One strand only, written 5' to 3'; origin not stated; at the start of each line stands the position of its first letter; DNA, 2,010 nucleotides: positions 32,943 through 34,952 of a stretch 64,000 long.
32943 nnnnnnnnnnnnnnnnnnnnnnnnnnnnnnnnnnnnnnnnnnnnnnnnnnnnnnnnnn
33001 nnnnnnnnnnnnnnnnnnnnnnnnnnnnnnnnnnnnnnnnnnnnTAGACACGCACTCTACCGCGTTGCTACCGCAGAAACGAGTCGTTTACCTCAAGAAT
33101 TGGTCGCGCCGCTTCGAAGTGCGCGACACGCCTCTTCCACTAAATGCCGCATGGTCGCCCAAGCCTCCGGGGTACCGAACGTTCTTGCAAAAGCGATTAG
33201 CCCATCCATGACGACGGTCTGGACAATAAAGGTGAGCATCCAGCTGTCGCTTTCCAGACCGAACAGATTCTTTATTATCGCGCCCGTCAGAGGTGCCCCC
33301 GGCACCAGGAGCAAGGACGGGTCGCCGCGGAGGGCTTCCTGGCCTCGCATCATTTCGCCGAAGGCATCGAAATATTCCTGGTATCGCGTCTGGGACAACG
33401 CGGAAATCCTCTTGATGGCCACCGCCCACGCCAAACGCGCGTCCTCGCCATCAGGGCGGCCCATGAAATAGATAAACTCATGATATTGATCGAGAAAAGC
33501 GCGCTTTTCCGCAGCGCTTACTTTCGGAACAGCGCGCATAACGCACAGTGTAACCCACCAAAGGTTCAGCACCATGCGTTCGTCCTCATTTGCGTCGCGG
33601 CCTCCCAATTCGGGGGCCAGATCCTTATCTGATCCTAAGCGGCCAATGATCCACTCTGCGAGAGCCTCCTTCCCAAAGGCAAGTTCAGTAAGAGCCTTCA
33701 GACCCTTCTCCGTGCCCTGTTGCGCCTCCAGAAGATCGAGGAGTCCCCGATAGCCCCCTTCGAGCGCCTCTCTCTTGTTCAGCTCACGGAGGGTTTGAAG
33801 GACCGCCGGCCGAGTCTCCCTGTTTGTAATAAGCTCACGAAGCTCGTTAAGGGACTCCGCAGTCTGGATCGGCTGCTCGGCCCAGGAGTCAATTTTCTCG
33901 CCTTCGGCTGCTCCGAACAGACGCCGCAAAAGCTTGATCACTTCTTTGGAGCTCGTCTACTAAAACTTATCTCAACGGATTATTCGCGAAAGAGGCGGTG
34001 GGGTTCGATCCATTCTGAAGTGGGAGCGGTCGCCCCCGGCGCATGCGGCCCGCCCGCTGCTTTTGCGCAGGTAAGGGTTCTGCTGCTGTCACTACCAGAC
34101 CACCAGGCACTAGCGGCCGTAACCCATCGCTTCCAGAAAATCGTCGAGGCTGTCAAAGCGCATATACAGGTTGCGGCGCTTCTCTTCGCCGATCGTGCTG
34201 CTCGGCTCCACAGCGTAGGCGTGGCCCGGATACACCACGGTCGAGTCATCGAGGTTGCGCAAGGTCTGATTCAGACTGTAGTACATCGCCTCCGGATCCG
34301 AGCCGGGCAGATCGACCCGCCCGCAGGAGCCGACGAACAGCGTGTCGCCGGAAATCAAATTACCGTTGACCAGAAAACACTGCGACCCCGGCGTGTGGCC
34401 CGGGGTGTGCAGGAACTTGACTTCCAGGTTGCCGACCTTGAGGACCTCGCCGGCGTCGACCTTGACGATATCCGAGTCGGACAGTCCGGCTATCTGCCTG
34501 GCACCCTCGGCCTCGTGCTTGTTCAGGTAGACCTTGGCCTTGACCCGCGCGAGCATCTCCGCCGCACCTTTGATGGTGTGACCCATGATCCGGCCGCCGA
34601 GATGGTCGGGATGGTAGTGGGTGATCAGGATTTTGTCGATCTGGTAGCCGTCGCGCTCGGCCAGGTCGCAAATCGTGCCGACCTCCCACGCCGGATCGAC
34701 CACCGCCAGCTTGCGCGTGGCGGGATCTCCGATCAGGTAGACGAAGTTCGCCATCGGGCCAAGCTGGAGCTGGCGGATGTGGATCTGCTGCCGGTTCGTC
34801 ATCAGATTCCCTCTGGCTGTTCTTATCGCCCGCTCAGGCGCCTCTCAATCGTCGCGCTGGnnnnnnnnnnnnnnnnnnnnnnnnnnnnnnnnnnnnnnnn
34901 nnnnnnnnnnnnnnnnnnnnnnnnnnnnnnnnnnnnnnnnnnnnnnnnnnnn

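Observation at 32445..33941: Lower-GC two-gene operon encoding an unknown helical protein and a membrane-anchored YEATS-like domain protein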

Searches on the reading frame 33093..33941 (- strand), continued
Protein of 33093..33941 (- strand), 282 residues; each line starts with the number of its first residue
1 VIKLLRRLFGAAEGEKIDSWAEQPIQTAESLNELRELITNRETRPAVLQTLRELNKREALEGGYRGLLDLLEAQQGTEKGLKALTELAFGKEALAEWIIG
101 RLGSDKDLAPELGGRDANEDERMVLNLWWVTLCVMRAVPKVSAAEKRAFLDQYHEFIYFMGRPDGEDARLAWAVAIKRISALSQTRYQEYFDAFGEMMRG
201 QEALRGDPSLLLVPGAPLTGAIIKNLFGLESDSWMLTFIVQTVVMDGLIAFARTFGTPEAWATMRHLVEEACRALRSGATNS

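Call 56: search_protein_families(library=padloc, proteins=[L006:1985-2995:+, L005:7046-7942:+, L003:7178-8068:+, L062:6684-7067:+, L064:6426-7697:+, L064:8007-8822:+, L003:9508-10053:+, L003:10086-10799:-, L002:3572-4369:+, L062:6001-6687:+], max_evalue=1)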
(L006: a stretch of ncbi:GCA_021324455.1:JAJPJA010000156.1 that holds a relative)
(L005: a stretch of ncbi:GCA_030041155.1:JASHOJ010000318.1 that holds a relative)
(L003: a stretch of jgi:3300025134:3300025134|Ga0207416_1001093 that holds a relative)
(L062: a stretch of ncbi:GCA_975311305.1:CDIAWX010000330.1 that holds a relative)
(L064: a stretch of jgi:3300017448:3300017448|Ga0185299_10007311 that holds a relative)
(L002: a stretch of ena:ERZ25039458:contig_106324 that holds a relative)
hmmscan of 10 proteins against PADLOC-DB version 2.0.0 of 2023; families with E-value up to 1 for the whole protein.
L006:1985-2995:+ (336 aa): 8 families
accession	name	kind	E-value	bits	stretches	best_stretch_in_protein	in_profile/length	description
PDLC04081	SIR2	-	8.2e-07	26.5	2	4-30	21-47/345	-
PDLC04087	SIR2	-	5.4e-05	20.2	1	136-215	134-204/343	-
PDLC02408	Aga_SIR2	-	0.00056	17.1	1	3-28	9-34/343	Class II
PDLC04078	SIR2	-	0.011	13.6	1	194-209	12-27/171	-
PDLC04088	SIR2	-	0.012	12.8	0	3-34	23-54/390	-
PDLC04082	SIR2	-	0.018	12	1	135-217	129-212/345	-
PDLC04084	SIR2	-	0.049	10.9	0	195-210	240-255/414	-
PDLC04096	SIR2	-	0.057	10.9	1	189-210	66-87/230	-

L005:7046-7942:+ (298 aa): 0 families

L003:7178-8068:+ (296 aa): 0 families

L062:6684-7067:+ (127 aa): 0 families

L064:6426-7697:+ (423 aa): 0 families

L064:8007-8822:+ (271 aa): 0 families

L003:9508-10053:+ (181 aa): 0 families

L003:10086-10799:- (237 aa): 0 families

L002:3572-4369:+ (265 aa): 0 families

L062:6001-6687:+ (228 aa): 0 families

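Call 59: find_related_loci(query=A2, collection=metagenome_contigs, flank=5000)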
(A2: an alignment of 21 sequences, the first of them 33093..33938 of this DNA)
Query A2 (281 aa) in metagenome_contigs; peptide patterns used: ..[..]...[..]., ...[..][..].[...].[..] (x = any residue, [..] = any of these).
120 stretches matched a pattern; 5 encode a relative of the query (tblastn E <= 1e-3); 5 distinct loci.
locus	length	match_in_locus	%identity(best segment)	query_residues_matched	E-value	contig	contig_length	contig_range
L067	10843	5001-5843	69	1-281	4e-127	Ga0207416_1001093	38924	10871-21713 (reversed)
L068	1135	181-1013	76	1-278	1e-106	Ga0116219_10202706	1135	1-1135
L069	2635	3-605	75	78-278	8e-101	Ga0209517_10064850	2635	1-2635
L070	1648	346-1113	54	3-281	3e-84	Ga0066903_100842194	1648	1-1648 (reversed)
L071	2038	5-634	55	59-278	2e-63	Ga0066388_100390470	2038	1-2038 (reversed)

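Call 63: fold_search(model_id=the predicted structure, library=viral)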
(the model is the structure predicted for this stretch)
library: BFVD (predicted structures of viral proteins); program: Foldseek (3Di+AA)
matches with E <= 10: 216; with E <= 0.001: 0
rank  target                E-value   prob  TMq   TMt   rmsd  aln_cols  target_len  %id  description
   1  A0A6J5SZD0            1.8e-01  0.38  0.21  0.15  18.0       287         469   12  Uncharacterized protein [uncultured Caudovirales phage]
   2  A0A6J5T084            2.0e-01  0.30  0.22  0.07  22.0       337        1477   12  Uncharacterized protein [uncultured Caudovirales phage]
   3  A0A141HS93            4.7e-01  0.15  0.17  0.07  25.8       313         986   11  (no name in the UniProt tables at hand)
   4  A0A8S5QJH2            7.5e-01  0.06  0.12  0.10  47.0       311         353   11  Chromosome segregation protein [Siphoviridae sp. ctiOl67]
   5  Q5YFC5                7.8e-01  0.06  0.12  0.11  35.2       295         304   12  Uncharacterized protein [Singapore grouper iridovirus]
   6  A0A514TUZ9            9.0e-01  0.08  0.15  0.14  24.2       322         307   11  Uncharacterized protein [Aeromonas phage PS1]
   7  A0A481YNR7            1.0e+00  0.15  0.20  0.23  17.6       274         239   10  Uncharacterized protein (Fragment) [Pithovirus LCDPAC01]
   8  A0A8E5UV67            1.0e+00  0.06  0.16  0.09  18.9       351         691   12  (no name in the UniProt tables at hand)
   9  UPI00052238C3         1.4e+00  0.04  0.12  0.10  38.5       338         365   11  (no name look-up for this kind of identifier)
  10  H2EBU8                1.4e+00  0.04  0.12  0.05  40.5       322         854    9  Uncharacterized hydrolase [Megavirus courdo7]
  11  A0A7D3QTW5            1.4e+00  0.04  0.10  0.04  21.9       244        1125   12  DNA 3'-5' helicase [Fadolivirus FV1/VV64]
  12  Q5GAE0                1.7e+00  0.06  0.15  0.06  36.4       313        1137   12  Methyl-accepting transducer domain-containing protein [Grouper iridovirus]
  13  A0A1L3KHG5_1          1.7e+00  0.05  0.15  0.08  18.8       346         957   13  (no name in the UniProt tables at hand)
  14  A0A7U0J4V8            1.8e+00  0.08  0.15  0.06  21.3       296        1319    8  (no name in the UniProt tables at hand)
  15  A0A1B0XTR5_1          1.8e+00  0.05  0.15  0.06  30.8       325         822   10  (no name in the UniProt tables at hand)
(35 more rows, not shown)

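Call 71: search_protein_families(library=pfam, proteins=[L069:654-1046:+], max_evalue=0.1)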
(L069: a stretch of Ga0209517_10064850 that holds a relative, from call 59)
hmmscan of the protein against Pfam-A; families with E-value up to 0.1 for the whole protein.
L069:654-1046:+ (130 aa): 1 family
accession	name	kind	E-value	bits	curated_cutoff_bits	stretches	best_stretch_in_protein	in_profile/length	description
PF18734.6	HEPN_AbiU2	-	2.9e-06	27.3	26.8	1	16-116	14-137/193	AbiU2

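Call 77: search_solved_structures(query=A2, max_evalue=10, show_alignments=1)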
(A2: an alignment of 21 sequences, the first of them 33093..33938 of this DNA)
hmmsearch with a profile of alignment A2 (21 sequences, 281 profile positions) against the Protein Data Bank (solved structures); distinct sequences matched with E-value up to 10: 1.
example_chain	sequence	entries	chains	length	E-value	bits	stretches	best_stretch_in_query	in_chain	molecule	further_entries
6v8i_BN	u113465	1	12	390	0.78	12.3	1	14-91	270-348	Fiber Upper, gp68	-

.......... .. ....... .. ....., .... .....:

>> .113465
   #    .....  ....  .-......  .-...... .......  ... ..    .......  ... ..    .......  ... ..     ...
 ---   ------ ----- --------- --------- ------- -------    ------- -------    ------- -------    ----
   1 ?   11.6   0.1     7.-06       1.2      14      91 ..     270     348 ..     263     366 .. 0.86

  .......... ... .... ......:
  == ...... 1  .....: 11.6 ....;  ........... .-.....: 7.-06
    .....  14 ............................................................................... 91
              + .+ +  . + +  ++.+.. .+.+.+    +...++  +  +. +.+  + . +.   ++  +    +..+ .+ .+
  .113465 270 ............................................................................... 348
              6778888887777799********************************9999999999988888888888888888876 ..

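Call 78: search_protein_families(library=phrogs, proteins=[window:33093-33941:-, L005:7046-7942:+, L003:7178-8068:+, L062:6684-7067:+, L006:1985-2995:+], max_evalue=0.1)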
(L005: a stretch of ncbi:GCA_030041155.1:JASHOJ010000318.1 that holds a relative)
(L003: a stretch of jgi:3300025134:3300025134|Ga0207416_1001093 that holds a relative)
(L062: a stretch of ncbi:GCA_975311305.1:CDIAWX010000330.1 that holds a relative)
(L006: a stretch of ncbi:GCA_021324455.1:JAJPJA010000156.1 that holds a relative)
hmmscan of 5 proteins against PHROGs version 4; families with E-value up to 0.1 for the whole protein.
window:33093-33941:- (282 aa): 0 families

L005:7046-7942:+ (298 aa): 1 family
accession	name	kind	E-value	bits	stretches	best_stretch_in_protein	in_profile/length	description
phrog_36235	-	unknown function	0.0072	17.7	1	167-234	27-97/141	-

L003:7178-8068:+ (296 aa): 0 families

L062:6684-7067:+ (127 aa): 0 families

L006:1985-2995:+ (336 aa): 0 families

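Call 80: search_protein_families(library=pfam, alignment_id=A3, max_evalue=10)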
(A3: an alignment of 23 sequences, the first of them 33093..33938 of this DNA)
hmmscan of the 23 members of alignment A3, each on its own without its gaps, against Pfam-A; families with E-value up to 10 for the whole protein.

A. member 1, window:33093-33938:- (281 aa): 0 families

B. families by the number of members that match (of 23 scanned): 10 families
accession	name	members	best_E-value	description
PF04343.18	DUF488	1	0.016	Domain of unknown function DUF488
PF24038.1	DUF7347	1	0.033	Domain of unknown function (DUF7347)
PF23771.1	DUF7168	1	0.072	Domain of unknown function (DUF7168)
PF20562.5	DUF6772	1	0.09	Domain of unknown function (DUF6772)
PF08045.16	CDC14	1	0.099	Cell division control protein 14, SIN component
PF17940.6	TetR_C_31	1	0.12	Tetracyclin repressor-like, C-terminal domain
PF11052.13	Tr-sialidase_C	1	0.17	Trans-sialidase of Trypanosoma hydrophobic C-terminal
PF13646.12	HEAT_2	1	0.18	HEAT repeats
PF23191.1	WH_MCM3_C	1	0.21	MCM3-like, winged helix domain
PF00007.27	Cys_knot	1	0.27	Cystine-knot domain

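Call 87: find_related_loci(query=A2, collection=viral_contigs, flank=6000)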
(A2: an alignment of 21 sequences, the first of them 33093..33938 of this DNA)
Query A2 (281 aa) in viral_contigs; peptide patterns used: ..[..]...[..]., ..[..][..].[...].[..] (x = any residue, [..] = any of these).
76 stretches matched a pattern, but none encodes a relative of the query by tblastn (E <= 1e-3).

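Call 99: search_dna_similar(query=window:33096-33941:-, collection=plasmids, mode=protein, max_evalue=0.001)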
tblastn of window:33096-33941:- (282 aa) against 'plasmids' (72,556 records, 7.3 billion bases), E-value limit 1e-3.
No match.

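Call 100: search_dna_similar(query=window:33096-33941:-, collection=phages, mode=protein, max_evalue=0.001)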
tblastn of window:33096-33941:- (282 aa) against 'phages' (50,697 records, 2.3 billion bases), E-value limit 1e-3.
No match.

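Call 103: search_protein_families(library=pfam, proteins=[L069:1047-1562:+, L069:1559-2569:+, L003:5163-5423:+], max_evalue=0.0001)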
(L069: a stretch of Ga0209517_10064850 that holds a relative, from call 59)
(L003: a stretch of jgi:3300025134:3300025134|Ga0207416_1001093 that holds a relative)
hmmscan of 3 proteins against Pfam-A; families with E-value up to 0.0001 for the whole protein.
L069:1047-1562:+ (171 aa): 1 family
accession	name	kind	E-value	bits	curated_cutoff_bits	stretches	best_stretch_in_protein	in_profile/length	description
PF01527.26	HTH_Tnp_1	-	3.2e-06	27.7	24.1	1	57-143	2-73/75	Transposase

L069:1559-2569:+ (336 aa): 2 families
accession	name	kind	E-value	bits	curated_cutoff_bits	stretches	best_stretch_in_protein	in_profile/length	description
PF00665.32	rve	-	9.9e-22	77.6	32.6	1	124-223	2-100/102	Integrase core domain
PF13683.12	rve_3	-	9.1e-16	57.8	26.5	1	214-279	2-67/67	Integrase core domain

L003:5163-5423:+ (86 aa): 0 families

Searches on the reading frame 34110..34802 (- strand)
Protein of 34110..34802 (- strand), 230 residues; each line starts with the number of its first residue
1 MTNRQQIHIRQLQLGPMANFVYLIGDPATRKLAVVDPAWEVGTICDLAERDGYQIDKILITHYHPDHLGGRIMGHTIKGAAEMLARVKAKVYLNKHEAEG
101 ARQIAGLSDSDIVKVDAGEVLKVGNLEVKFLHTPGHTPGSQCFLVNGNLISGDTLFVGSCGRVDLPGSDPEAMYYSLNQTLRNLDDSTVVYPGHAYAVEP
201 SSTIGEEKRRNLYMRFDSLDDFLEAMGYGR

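Call 64: find_homologous_proteins(query=window:34110-34802:-, max_evalue=1e-60)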
Query window:34110-34802:- (230 aa): 6447 proteins with E <= 1e-60 among 8000 candidates; the best 120 are listed.
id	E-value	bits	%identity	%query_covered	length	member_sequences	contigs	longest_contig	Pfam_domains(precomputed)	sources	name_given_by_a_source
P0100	1.2e-147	507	97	100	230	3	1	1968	PF00753.34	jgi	-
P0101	7.4e-140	482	90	100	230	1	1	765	PF00753.34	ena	-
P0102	1.4e-130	452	83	100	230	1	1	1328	PF12706.14,PF00753.34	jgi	jgi:hydroxyacylglutathione hydrolase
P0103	3.1e-130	451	83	100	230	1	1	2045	PF12706.14,PF00753.34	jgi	jgi:glyoxylase-like metal-dependent hydrolase (beta-lactamase superfamily II)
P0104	1.1e-128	445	81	100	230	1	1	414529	PF12706.14,PF00753.34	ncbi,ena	-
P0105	1.2e-128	445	82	100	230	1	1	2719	PF12706.14,PF00753.34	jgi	jgi:glyoxylase-like metal-dependent hydrolase (beta-lactamase superfamily II)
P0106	4.7e-128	443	82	100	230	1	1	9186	PF12706.14,PF00753.34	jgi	jgi:hydroxyacylglutathione hydrolase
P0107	1.3e-127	442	81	100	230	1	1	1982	PF12706.14,PF00753.34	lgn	-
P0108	3.8e-126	437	80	100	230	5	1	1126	PF12706.14,PF00753.34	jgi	jgi:hydroxyacylglutathione hydrolase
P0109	7.6e-126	436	80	100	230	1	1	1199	PF00753.34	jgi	-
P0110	1.6e-125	435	80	100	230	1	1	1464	PF12706.14,PF00753.34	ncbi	-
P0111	5.2e-125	433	80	100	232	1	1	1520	PF12706.14,PF00753.34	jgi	jgi:hydroxyacylglutathione hydrolase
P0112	5.3e-125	433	80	97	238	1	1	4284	PF12706.14,PF00753.34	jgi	jgi:hydroxyacylglutathione hydrolase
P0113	5.7e-125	433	80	100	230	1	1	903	PF12706.14,PF00753.34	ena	-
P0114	8.3e-125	433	81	98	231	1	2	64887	PF12706.14,PF00753.34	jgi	jgi:hydroxyacylglutathione hydrolase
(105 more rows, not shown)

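Call 65: find_encoding_contigs(protein=P0100, flank=6000, max_places=3)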
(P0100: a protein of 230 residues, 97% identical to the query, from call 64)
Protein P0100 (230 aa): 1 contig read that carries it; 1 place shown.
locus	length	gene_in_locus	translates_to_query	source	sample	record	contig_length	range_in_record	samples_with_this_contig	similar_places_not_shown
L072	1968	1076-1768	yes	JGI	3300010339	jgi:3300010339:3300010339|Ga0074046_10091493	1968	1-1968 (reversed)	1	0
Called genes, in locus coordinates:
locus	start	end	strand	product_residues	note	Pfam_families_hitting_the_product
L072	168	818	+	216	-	PF01923:Cob_adeno_trans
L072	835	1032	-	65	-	-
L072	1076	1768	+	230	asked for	PF00753:Lactamase_B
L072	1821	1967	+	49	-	?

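Call 66: find_encoding_contigs(protein=P0104, flank=7000, max_places=2)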
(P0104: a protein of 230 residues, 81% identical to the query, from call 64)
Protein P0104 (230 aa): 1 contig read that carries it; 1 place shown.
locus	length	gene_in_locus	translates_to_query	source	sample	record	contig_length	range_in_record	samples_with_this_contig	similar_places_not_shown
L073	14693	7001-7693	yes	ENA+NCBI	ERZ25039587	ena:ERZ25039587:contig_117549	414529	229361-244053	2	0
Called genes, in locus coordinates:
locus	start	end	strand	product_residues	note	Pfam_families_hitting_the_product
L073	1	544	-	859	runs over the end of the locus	PF07733:DNA_pol3_alpha, PF17657:DNA_pol3_finger, PF14579:HHH_6, PF01336:tRNA_anti-codon (weak)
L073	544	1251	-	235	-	PF02811:PHP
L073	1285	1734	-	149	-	-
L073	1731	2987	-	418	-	PF00817:IMS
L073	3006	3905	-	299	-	PF00154:RecA_N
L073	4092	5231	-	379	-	PF00144:Beta-lactamase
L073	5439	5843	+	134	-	PF00881:Nitroreductase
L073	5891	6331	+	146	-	PF00581:Rhodanese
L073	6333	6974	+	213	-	PF01923:Cob_adeno_trans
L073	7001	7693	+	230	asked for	PF00753:Lactamase_B, PF12706:Lactamase_B_2 (weak)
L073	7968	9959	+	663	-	PF22745:Nlig-Ia, PF01653:DNA_ligase_aden, PF03120:OB_DNA_ligase, PF03119:DNA_ligase_ZBD, PF14520:HHH_5 (faint), PF12826:HHH_2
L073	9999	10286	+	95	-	PF00708:Acylphosphatase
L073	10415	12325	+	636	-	PF01558:POR, PF01855:POR_N, PF17147:PFOR_II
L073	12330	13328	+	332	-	PF02775:TPP_enzyme_C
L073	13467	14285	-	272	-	PF00892:EamA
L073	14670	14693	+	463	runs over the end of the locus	PF07690:MFS_1, PF00854:PTR2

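Call 71: search_protein_families(library=pfam, proteins=[L072:1821-1967:+], max_evalue=0.1)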
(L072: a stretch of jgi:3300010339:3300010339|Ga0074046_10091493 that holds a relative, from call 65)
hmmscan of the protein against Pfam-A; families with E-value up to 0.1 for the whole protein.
L072:1821-1967:+ (49 aa): 1 family
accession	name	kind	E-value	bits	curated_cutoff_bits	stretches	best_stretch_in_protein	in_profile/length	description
PF21814.2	DUF6883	-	1.5e-15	57.8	27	1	2-49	1-48/110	Domain of unknown function (DUF6883)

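Call 103: search_protein_families(library=pfam, proteins=[window:34110-34802:-], max_evalue=0.0001)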
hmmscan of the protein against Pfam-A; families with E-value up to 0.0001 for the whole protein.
window:34110-34802:- (230 aa): 2 families
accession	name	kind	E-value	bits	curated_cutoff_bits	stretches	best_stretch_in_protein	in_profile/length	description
PF00753.33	Lactamase_B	-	1.1e-24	87.9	22.7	1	15-194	2-196/196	Metallo-beta-lactamase superfamily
PF12706.13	Lactamase_B_2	-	2.5e-05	24.4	27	1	50-138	26-115/200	Beta-lactamase superfamily domain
